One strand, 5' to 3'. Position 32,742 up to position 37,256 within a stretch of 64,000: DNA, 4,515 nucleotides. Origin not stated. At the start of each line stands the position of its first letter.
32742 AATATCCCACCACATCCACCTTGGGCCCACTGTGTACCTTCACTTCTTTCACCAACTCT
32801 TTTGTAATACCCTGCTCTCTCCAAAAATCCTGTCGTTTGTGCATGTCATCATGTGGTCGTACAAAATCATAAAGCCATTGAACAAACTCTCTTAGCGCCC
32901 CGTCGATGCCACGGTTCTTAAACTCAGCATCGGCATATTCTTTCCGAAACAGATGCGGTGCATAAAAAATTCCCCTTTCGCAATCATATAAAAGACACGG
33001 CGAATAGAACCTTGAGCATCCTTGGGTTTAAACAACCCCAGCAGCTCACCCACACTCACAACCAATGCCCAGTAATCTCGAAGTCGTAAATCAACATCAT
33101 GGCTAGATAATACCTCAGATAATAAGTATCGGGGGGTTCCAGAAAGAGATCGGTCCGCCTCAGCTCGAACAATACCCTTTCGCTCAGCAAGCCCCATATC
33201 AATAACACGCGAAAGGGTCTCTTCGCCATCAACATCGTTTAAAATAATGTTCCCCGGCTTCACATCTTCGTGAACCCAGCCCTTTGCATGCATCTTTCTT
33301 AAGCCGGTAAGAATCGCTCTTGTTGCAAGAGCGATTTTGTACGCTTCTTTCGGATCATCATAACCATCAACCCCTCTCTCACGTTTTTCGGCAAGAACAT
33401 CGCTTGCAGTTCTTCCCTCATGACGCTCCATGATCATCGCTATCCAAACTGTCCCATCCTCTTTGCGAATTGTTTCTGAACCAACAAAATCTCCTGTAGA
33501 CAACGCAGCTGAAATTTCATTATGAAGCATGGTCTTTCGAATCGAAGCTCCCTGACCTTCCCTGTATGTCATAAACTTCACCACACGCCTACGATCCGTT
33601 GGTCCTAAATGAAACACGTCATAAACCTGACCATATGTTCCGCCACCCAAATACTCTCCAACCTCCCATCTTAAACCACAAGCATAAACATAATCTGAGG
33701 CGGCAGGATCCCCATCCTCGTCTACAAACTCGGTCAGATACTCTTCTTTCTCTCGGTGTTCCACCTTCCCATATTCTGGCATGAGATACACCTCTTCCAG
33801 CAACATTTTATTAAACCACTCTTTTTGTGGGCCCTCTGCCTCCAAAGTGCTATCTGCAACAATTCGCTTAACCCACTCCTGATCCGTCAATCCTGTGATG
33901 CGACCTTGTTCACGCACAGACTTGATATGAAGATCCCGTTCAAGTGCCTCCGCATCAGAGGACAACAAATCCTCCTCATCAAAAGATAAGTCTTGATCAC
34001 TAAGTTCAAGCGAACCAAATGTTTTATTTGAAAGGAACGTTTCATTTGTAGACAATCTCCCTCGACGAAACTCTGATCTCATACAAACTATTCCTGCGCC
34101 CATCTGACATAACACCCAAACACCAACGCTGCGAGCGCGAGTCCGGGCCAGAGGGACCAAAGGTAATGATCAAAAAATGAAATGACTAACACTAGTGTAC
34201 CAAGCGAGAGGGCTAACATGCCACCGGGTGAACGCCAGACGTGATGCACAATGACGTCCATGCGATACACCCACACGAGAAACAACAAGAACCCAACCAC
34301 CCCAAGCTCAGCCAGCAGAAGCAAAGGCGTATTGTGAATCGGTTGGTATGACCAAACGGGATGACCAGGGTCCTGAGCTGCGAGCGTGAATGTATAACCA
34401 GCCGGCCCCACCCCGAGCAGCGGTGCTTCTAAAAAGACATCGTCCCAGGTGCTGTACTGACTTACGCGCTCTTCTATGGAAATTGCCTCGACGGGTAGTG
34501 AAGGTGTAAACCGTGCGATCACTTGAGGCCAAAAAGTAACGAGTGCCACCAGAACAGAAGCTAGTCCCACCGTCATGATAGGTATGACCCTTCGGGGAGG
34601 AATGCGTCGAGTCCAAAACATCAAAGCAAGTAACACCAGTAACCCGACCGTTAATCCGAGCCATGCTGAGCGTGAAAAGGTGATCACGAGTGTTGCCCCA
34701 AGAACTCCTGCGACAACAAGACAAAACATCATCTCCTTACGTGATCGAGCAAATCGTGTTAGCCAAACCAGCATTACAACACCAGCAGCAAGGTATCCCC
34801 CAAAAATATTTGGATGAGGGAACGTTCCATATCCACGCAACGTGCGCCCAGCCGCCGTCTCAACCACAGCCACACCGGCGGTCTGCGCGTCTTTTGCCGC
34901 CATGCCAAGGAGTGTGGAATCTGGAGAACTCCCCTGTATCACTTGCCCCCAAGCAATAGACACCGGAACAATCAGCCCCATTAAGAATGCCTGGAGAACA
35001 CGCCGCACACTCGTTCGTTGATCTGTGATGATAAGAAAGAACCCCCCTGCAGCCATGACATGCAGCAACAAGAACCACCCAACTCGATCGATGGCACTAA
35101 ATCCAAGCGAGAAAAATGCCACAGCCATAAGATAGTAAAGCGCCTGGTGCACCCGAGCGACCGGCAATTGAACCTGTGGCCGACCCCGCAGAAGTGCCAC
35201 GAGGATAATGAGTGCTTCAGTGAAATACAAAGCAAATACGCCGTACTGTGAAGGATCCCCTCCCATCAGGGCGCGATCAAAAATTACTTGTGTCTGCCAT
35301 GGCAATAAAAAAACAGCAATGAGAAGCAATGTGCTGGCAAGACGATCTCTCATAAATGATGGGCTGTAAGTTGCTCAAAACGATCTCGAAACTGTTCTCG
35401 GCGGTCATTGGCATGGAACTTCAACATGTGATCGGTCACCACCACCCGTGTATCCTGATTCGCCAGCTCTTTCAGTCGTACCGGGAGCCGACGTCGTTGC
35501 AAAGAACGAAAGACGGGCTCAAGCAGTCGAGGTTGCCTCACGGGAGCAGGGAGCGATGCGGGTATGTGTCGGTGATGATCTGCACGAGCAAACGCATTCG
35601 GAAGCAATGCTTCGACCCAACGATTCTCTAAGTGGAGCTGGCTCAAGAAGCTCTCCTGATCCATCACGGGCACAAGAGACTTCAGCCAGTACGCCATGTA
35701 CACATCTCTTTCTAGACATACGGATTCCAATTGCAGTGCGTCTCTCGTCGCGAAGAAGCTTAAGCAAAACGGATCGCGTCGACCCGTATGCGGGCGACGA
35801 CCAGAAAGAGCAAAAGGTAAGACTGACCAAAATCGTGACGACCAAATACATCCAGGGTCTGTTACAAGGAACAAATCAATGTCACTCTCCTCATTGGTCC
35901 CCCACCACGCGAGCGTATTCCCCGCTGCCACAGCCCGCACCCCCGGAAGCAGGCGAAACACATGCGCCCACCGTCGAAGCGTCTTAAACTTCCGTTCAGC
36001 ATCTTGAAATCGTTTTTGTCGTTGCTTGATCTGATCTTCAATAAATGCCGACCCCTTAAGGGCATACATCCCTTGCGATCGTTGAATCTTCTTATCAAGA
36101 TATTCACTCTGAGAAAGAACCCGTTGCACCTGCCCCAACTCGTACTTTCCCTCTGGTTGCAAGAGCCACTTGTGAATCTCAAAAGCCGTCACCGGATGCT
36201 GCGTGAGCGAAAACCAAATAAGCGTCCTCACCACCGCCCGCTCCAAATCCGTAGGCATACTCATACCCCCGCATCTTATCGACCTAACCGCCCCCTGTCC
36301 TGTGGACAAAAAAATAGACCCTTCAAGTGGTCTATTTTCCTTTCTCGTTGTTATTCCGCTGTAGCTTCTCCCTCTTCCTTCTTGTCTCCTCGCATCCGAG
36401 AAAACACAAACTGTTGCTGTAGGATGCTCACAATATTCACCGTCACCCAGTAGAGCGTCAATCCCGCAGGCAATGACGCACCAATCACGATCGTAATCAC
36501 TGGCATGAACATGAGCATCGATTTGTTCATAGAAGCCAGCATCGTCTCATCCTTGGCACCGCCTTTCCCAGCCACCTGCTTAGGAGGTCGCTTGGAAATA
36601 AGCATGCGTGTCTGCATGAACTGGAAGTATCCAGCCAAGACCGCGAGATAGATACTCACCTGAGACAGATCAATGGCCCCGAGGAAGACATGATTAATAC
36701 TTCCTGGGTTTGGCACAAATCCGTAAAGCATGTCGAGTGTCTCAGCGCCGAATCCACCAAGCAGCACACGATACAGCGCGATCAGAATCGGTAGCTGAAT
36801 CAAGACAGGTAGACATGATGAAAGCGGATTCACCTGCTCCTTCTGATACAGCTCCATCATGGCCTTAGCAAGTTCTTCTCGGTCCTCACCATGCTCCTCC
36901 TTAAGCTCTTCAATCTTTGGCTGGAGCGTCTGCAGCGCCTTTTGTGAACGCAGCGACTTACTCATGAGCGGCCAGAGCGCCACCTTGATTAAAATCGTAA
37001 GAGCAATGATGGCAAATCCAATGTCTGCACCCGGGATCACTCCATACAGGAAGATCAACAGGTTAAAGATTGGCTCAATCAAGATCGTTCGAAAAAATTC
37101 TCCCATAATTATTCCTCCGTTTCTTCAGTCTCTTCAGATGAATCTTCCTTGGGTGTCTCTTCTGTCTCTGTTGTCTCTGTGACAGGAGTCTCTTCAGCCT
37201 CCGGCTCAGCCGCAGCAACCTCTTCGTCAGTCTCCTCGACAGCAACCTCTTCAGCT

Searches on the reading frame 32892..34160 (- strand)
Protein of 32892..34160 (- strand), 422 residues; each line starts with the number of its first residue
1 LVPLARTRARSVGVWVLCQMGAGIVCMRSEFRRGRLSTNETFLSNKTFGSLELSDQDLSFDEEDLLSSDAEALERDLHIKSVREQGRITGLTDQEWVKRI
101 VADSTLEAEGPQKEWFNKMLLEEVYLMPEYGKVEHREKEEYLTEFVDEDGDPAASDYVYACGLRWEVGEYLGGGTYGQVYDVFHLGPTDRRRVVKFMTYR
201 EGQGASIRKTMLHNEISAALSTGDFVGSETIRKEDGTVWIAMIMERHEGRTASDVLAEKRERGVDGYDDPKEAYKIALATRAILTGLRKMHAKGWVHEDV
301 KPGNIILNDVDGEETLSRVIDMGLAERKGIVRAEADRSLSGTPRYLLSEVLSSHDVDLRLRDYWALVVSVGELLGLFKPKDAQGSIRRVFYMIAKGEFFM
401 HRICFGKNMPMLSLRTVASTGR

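Call 44: search_protein_families(library=pfam, proteins=[window:32892-34160:-], max_evalue=0.001)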
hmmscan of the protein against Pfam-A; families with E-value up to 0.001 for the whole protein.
window:32892-34160:- (422 aa): 4 families
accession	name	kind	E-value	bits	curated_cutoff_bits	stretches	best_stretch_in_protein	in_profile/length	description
PF00069.31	Pkinase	-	1.2e-17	64.6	31.7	1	166-377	2-194/263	Protein kinase domain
PF17667.7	Pkinase_fungal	-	3.9e-05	23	24.1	1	281-354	293-370/387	Fungal protein kinase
PF07714.23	PK_Tyr_Ser-Thr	-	0.00017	21.5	23.1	1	167-376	3-200/258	Protein tyrosine and serine/threonine kinase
PF06293.20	Kdo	-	0.00052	20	21.3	1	280-356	124-200/207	Lipopolysaccharide kinase (Kdo/WaaP) family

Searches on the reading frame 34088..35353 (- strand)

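Call 45: search_protein_families(library=pfam, proteins=[window:34088-35353:-], max_evalue=0.001)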
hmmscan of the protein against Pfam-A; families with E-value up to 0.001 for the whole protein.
window:34088-35353:- (421 aa): 1 family
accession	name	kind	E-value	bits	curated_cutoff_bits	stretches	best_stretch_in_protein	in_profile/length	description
PF04932.20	Wzy_C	-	3.6e-18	66.2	31.7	1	217-359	5-149/149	O-Antigen ligase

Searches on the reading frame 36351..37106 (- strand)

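Call 45: search_protein_families(library=pfam, proteins=[window:36351-37106:-], max_evalue=0.001)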
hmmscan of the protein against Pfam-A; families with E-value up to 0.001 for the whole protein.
window:36351-37106:- (251 aa): 1 family
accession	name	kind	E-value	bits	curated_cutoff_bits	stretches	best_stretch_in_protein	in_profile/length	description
PF02096.25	60KD_IMP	-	1.6e-52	178.2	35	1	30-234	2-161/163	60Kd inner membrane protein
